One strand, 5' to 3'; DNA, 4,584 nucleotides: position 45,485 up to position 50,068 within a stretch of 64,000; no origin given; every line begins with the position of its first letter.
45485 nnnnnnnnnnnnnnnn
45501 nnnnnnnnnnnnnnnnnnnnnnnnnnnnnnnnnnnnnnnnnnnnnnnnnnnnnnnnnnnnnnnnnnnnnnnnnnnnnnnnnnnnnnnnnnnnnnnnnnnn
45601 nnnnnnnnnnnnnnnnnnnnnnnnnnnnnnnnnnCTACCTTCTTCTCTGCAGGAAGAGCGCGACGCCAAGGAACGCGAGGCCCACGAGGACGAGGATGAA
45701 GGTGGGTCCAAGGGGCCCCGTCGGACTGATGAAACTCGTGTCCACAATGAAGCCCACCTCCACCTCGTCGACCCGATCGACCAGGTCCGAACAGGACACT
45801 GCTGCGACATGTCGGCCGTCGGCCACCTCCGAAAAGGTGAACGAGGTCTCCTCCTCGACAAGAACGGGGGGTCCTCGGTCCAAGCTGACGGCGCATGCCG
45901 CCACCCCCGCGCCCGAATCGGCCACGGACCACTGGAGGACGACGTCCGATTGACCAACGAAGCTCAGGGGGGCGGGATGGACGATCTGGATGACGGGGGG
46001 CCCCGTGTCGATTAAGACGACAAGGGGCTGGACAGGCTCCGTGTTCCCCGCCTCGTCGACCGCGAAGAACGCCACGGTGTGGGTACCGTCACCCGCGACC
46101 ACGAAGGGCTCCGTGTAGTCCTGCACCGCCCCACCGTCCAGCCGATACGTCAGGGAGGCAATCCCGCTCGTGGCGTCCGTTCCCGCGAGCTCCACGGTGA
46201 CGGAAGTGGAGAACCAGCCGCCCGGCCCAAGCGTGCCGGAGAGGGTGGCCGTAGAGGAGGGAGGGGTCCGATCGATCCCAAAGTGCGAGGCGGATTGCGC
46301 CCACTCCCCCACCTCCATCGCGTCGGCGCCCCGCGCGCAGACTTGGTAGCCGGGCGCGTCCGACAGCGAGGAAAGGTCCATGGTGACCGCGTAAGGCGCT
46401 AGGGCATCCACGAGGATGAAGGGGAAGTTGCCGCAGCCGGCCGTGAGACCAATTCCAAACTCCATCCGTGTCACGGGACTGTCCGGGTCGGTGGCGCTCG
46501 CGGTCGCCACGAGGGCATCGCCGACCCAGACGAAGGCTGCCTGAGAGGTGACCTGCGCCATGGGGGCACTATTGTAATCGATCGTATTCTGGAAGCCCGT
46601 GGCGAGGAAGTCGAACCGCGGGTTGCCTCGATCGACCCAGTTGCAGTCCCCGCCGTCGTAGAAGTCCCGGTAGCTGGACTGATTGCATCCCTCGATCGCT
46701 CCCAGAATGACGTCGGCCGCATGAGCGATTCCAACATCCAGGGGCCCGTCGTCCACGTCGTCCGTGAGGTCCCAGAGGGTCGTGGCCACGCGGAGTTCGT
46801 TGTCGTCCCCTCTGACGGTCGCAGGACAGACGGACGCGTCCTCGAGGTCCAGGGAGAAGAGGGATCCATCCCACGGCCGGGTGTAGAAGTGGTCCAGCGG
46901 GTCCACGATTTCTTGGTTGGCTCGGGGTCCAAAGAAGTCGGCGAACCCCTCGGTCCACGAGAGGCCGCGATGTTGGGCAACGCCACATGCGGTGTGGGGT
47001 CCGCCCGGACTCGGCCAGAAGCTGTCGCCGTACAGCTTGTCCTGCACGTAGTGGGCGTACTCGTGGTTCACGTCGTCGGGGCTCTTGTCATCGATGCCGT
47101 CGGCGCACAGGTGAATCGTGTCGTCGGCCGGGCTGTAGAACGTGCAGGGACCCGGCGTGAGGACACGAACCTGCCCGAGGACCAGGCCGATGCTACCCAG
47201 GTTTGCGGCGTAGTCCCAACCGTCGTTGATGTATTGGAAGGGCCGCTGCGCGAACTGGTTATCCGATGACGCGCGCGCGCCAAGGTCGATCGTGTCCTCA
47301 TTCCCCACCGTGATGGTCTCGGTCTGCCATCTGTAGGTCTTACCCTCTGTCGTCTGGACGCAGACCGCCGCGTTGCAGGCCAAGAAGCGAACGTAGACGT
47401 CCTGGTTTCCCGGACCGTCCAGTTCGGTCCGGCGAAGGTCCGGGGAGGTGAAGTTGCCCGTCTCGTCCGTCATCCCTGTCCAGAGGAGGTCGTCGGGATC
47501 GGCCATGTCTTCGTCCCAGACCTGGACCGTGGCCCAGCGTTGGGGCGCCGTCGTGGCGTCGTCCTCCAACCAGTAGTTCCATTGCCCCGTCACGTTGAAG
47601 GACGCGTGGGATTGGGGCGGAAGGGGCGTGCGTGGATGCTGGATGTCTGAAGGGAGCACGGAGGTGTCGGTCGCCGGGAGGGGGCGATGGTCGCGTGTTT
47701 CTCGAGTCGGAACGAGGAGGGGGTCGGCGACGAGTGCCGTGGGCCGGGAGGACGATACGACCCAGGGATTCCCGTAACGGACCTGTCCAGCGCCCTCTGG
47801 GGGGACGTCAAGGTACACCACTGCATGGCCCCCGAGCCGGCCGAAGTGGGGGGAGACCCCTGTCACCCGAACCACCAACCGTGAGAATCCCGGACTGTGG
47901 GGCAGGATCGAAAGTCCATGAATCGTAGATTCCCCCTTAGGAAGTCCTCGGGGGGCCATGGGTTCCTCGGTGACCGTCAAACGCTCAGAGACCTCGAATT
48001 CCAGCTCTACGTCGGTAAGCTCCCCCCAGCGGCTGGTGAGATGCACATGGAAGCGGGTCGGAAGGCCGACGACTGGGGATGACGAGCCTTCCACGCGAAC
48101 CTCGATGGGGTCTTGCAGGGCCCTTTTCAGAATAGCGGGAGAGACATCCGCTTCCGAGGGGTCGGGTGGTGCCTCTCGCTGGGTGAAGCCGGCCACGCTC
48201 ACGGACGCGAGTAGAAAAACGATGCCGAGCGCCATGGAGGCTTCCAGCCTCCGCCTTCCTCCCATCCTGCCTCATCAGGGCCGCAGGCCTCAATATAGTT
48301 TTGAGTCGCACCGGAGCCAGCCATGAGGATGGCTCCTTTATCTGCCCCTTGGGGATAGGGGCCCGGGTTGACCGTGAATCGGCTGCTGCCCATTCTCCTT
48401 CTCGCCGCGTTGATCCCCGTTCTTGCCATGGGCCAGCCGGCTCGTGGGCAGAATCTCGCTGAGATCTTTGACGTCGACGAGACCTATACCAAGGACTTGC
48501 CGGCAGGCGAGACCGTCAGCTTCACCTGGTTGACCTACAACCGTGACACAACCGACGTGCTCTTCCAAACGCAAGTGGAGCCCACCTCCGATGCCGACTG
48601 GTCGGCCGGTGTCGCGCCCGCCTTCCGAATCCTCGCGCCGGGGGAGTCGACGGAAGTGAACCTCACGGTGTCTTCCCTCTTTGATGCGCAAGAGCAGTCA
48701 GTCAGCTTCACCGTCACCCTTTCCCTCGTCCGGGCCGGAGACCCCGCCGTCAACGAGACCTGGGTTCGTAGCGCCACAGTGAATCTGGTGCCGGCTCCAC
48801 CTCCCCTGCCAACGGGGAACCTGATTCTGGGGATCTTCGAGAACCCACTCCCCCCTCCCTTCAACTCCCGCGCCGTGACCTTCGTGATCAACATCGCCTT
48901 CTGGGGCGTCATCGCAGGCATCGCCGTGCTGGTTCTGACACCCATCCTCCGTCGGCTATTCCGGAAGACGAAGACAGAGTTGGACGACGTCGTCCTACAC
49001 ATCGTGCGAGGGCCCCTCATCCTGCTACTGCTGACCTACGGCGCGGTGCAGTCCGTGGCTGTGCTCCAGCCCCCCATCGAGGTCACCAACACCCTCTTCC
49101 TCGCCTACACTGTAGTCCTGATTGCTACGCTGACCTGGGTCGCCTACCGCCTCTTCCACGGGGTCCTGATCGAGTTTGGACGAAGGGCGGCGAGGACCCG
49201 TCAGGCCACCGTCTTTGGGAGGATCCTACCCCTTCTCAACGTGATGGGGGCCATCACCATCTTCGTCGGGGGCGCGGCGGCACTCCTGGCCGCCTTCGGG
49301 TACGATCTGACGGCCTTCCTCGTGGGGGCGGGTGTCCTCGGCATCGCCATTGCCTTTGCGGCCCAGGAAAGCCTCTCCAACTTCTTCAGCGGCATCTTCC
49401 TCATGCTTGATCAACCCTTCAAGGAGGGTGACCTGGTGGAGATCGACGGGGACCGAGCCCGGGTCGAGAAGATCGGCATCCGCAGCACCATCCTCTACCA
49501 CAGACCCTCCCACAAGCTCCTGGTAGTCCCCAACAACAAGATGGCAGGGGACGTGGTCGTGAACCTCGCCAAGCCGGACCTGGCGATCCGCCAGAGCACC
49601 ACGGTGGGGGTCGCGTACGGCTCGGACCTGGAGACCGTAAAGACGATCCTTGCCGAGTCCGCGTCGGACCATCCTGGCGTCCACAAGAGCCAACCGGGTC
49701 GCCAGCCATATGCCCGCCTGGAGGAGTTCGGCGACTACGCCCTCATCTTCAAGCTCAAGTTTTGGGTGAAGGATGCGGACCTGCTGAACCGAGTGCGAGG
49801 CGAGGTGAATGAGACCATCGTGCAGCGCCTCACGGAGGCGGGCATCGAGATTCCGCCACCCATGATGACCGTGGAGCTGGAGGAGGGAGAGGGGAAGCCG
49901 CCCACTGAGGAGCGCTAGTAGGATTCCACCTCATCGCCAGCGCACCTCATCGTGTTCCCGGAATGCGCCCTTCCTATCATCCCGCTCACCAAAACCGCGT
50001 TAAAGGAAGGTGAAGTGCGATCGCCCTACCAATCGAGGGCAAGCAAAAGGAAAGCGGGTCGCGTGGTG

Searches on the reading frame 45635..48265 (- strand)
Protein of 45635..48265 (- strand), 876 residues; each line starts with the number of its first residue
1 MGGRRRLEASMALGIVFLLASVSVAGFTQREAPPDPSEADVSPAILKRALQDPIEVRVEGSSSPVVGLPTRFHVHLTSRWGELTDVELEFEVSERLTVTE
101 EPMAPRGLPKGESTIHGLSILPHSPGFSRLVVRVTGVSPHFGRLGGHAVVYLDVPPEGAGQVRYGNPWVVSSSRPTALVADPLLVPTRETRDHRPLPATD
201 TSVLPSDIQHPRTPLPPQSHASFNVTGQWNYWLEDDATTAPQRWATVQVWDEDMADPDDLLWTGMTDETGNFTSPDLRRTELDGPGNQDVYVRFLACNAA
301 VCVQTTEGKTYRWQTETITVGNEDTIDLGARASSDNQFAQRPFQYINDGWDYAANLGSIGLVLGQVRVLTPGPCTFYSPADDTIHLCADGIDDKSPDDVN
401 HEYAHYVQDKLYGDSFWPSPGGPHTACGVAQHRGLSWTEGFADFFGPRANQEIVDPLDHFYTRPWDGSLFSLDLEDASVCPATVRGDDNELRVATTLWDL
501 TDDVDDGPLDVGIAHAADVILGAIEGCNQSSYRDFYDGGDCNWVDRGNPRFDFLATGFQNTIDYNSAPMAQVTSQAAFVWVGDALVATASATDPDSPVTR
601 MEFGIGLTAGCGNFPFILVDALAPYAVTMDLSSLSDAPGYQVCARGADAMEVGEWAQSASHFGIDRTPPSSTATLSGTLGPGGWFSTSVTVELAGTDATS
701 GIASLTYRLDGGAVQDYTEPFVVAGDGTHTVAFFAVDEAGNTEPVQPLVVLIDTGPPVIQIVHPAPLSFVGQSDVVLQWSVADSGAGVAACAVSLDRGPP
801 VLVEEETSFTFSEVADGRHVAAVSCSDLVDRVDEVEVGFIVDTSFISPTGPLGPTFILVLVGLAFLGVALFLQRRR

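Call 12: search_protein_families(library=pfam, proteins=[window:45635-48265:-], max_evalue=0.001)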
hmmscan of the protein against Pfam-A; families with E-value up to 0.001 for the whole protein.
window:45635-48265:- (876 aa): 3 families
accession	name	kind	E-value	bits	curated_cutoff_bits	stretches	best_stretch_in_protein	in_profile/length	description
PF17957.7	Big_7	-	3.5e-07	31.2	24.1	0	685-730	14-67/70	Bacterial Ig domain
PF19077.6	Big_13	-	5.1e-06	27.4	27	0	724-754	72-102/102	Bacterial Ig-like domain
PF13290.12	CHB_HEX_C_1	-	0.00042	20.6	22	1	681-745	2-65/67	Chitobiase/beta-hexosaminidase C-terminal domain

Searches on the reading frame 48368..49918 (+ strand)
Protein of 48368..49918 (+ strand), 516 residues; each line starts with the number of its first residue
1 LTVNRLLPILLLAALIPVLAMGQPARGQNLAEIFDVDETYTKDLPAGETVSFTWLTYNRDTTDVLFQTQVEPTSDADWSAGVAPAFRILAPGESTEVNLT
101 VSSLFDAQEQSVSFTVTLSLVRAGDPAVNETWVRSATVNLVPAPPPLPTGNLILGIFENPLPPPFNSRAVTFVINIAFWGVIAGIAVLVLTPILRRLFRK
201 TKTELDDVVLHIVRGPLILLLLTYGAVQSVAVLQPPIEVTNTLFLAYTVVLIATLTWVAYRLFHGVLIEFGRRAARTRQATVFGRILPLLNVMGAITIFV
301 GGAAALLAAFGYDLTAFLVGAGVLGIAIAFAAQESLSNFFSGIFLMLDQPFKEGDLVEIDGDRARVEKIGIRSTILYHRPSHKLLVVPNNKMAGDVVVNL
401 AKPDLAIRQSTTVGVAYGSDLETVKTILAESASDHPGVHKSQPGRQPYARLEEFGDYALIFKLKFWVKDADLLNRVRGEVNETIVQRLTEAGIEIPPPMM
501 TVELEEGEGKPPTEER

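Call 12: search_protein_families(library=pfam, proteins=[window:48368-49918:+], max_evalue=0.001)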
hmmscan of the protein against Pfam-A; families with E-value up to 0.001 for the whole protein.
window:48368-49918:+ (516 aa): 3 families
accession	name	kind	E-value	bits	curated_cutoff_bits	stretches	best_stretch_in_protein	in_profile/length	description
PF00924.24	MS_channel_2nd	-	3.2e-15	56.4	20.2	1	335-401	2-67/68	Mechanosensitive ion channel, beta-domain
PF21082.3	MS_channel_3rd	-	2.2e-14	54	21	1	411-495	3-88/88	Mechanosensitive ion channel MscS, C-terminal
PF21088.3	MS_channel_1st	-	0.00024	21.5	23.1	1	296-333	5-42/42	Mechanosensitive ion channel, transmembrane helices 2/3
